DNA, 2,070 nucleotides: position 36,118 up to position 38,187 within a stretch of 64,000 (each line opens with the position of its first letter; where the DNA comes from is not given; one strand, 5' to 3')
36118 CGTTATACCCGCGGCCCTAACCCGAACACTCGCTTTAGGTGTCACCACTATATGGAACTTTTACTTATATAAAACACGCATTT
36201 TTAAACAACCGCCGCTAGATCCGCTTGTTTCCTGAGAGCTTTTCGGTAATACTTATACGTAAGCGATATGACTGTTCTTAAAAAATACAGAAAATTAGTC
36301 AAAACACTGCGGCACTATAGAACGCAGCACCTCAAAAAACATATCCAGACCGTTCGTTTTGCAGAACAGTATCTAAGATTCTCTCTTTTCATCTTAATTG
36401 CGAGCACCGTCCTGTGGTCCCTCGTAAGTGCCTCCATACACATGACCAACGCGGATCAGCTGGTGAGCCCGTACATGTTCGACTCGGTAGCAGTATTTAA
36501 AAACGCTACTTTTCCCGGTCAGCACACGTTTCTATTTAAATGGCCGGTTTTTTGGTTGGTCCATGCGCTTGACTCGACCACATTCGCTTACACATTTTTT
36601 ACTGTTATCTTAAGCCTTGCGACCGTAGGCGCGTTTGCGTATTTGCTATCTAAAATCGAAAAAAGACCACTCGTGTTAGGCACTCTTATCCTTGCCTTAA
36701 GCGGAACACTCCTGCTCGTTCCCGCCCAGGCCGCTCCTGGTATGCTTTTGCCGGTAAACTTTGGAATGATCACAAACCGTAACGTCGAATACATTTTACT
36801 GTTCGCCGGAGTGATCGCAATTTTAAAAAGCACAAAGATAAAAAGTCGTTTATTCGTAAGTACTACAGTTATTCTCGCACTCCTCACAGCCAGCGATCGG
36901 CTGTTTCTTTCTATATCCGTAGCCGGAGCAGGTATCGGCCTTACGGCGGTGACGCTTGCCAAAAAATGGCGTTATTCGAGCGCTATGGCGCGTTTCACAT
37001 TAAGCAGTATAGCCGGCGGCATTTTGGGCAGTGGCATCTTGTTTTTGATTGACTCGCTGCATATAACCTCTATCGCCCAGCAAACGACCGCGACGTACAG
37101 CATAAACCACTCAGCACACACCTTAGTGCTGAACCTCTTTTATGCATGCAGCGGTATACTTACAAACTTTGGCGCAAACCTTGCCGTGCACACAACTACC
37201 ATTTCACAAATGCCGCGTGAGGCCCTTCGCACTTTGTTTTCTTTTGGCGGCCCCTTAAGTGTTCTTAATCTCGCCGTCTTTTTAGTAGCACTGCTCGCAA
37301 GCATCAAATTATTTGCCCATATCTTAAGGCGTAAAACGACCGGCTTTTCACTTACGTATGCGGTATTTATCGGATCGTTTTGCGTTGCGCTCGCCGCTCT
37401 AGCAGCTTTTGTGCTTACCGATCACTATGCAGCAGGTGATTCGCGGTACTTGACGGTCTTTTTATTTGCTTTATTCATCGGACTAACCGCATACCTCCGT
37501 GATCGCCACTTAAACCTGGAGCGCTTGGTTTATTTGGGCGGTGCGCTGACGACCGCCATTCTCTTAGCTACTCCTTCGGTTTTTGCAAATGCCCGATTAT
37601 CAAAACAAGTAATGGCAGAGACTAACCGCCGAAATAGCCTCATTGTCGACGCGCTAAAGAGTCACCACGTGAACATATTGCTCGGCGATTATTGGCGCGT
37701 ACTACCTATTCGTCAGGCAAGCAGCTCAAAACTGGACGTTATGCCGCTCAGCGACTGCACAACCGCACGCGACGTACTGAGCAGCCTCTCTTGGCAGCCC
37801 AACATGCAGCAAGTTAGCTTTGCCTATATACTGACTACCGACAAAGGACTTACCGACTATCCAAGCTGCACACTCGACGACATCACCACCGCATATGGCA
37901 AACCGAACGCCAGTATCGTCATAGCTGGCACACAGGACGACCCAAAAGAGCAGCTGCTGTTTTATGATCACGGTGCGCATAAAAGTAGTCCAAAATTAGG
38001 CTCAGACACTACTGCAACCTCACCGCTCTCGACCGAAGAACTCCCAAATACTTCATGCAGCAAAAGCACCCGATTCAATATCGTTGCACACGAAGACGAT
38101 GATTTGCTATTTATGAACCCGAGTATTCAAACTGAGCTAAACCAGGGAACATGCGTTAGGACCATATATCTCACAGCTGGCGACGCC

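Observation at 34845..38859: GtrB-GtrA-GT-C three-component glycosylation system with an LmbE deacetylase fused to the GT-C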

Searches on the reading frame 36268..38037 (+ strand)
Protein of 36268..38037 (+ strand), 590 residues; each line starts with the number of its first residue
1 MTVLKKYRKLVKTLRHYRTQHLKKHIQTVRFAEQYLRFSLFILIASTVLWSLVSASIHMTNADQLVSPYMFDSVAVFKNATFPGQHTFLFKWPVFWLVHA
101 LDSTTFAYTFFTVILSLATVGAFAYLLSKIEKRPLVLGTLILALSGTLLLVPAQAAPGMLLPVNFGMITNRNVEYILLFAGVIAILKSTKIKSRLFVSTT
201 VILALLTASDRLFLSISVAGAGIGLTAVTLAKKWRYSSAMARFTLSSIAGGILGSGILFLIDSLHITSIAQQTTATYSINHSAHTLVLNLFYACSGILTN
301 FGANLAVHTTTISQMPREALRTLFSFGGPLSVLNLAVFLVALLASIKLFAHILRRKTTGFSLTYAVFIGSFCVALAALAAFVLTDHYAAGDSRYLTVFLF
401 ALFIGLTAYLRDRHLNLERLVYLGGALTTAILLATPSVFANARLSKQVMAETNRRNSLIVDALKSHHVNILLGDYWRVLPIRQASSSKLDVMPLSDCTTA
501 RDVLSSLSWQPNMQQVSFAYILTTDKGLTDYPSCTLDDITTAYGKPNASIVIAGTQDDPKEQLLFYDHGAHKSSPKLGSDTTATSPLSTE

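Call 29: search_protein_representatives(alignment_id=A2)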
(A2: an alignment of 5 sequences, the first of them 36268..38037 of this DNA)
Query: 5 sequences, 577 profile positions. Proteins with E-value up to 0.001 (for the whole library): 392; up to 1e-10: 333; up to 1e-30: 197. The best 150 are listed.
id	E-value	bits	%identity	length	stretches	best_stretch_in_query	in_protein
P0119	2.2e-252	855.3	-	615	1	2-577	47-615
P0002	1.9e-206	703.6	-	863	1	14-571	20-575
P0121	2.1e-198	677.0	-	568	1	20-564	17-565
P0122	1.0e-190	651.6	-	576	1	6-573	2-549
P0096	1.2e-189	648.1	-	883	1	19-570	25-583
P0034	9.1e-187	638.6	-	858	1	27-568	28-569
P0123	3.6e-185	633.3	-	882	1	14-569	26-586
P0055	8.5e-184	628.8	-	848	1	15-568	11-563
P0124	2.3e-182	624.1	-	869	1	21-570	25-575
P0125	8.5e-182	622.2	-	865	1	13-575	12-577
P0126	2.5e-179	614.0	-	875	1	17-574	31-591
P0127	5.4e-178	609.6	-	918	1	15-570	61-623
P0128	5.1e-177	606.4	-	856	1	14-568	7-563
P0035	2.8e-176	604.0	-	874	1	21-573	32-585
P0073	4.7e-176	603.2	-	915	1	27-571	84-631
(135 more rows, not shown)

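Call 53: predict_structure(alignment_id=A3)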
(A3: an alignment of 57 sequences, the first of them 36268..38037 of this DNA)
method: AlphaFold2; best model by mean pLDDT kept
length: 590 residues; sequences in the alignment: 57
mean_pLDDT: 91.9   pTM: 0.90
mean pLDDT of the five models: 91.9, 91.2, 89.1, 89.0, 88.1
residues with pLDDT >= 90: 471; 70-90: 89; 50-70: 22; < 50: 8
segments of 3 or more residues with pLDDT < 50: 576-582
pLDDT, mean of each block of 10 residues (from residue 1): 80 88 93 98 97 93 94 96 93 97 94 96 97 98 97 86 84 93 97 97 96 95 98 97 98 97 96 69 94 95 92 94 95 98 98 90 97 96 84 91 98 95 98 95 91 94 92 95 91 94 94 94 78 89 92 90 92 55 57
secondary structure, 60 per line:
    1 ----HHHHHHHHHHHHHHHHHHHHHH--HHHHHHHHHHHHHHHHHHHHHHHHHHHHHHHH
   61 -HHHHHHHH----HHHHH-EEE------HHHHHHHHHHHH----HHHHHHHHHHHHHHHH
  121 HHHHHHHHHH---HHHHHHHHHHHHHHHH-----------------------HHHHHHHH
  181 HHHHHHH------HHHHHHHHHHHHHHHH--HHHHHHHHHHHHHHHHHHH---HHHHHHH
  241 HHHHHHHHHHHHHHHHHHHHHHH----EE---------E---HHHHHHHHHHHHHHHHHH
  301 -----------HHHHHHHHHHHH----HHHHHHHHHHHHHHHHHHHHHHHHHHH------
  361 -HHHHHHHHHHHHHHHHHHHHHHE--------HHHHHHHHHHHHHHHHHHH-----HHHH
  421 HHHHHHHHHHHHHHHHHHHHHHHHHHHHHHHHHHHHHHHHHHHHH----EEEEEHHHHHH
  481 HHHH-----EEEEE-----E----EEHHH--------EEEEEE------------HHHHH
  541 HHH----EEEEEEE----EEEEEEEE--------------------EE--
elements in order: H5-26 H29-60 H62-69 H74-78 E80-82 H89-100 H105-130 H134-149 H173-187 H194-209 H212-230 H234-263 H283-300 H312-323 H328-354 H362-383 H393-411 H417-465 E470-474 H475-484 E490-494 E518-523 H536-543 E548-554 E559-566

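Call 55: fold_search(model_id=the predicted structure, library=pdb)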
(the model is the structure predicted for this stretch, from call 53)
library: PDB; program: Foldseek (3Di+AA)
matches with E <= 10: 419; with E <= 0.001: 0
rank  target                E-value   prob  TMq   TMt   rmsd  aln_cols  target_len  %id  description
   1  7zlg_A                2.6e-03  1.00  0.44  0.41  13.5       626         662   10  Cryo-EM structure of C-mannosyltransferase CeDPY19, in complex with acceptor peptide and bound to CMT2-Fab and anti-Fa (released 2023-01-11)
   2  6gxc_A                5.4e-03  1.00  0.37  0.32  10.4       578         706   10  Bacterial oligosaccharyltransferase PglB in complex with an inhibitory peptide and a reactive lipid-linked oligosaccha (released 2018-11-14)
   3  5ogl_A                2.3e-02  0.99  0.38  0.33  10.2       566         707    9  Structure of bacterial oligosaccharyltransferase PglB in complex with an acceptor peptide and an lipid-linked oligosac (released 2017-10-25)
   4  5ezm                  2.4e-02  0.97  0.39  0.42  15.7       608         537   11  Crystal Structure of ArnT from Cupriavidus metallidurans in the apo state (released 2016-02-17)
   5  7xa9_A                3.4e-02  0.33  0.16  0.14  22.0       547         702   10  Structure of Arabidopsis thaliana CLCa (released 2023-03-22)
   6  6zgr_A                3.5e-02  0.13  0.09  0.11  23.4       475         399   13  Crystal structure of a MFS transporter with bound 1-hydroxynaphthalene-2-carboxylic acid at 2.67 Angstroem resolution (released 2021-10-20)
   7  6g9x_A                3.9e-02  0.14  0.10  0.13  25.1       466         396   11  Crystal structure of a MFS transporter at 2.54 Angstroem resolution (released 2019-07-03)
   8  6m20_A                5.0e-02  0.10  0.09  0.10  25.6       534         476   10  Crystal structure of Plasmodium falciparum hexose transporter PfHT1 bound with glucose (released 2020-09-09)
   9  3rce_A                5.2e-02  0.99  0.39  0.35   9.3       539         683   10  Bacterial oligosaccharyltransferase PglB (released 2011-06-15)
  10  6zgs_A                5.2e-02  0.12  0.09  0.11  23.2       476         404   12  Crystal structure of a MFS transporter with bound 3-phenylpropanoic acid at 2.39 Angstroem resolution (released 2021-10-20)
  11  6hcl_B                7.1e-02  0.11  0.09  0.12  22.6       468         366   13  Crystal structure of a MFS transporter with Ligand at 2.69 Angstroem resolution (released 2019-07-03)
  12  8iad_A                8.1e-02  0.21  0.16  0.14  25.6       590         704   11  The Arabidopsis CLCa transporter bound with nitrate, ATP and PIP2 (released 2023-08-02)
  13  8b6l_I                8.5e-02  0.87  0.36  0.33  16.7       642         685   12  Subtomogram average of the human Sec61-TRAP-OSTA-translocon (released 2022-12-07)
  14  8hpj_A                8.5e-02  0.10  0.09  0.12  23.6       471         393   12  Crystal structure of the bacterial oxalate transporter OxlT in a ligand-free outward-facing form (released 2023-02-15)
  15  9pc9                  1.1e-01  0.09  0.10  0.12  23.7       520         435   10  Structure of Synaptic Vesicle Protein 2A Bound to UCB7361 (released 2025-09-10)
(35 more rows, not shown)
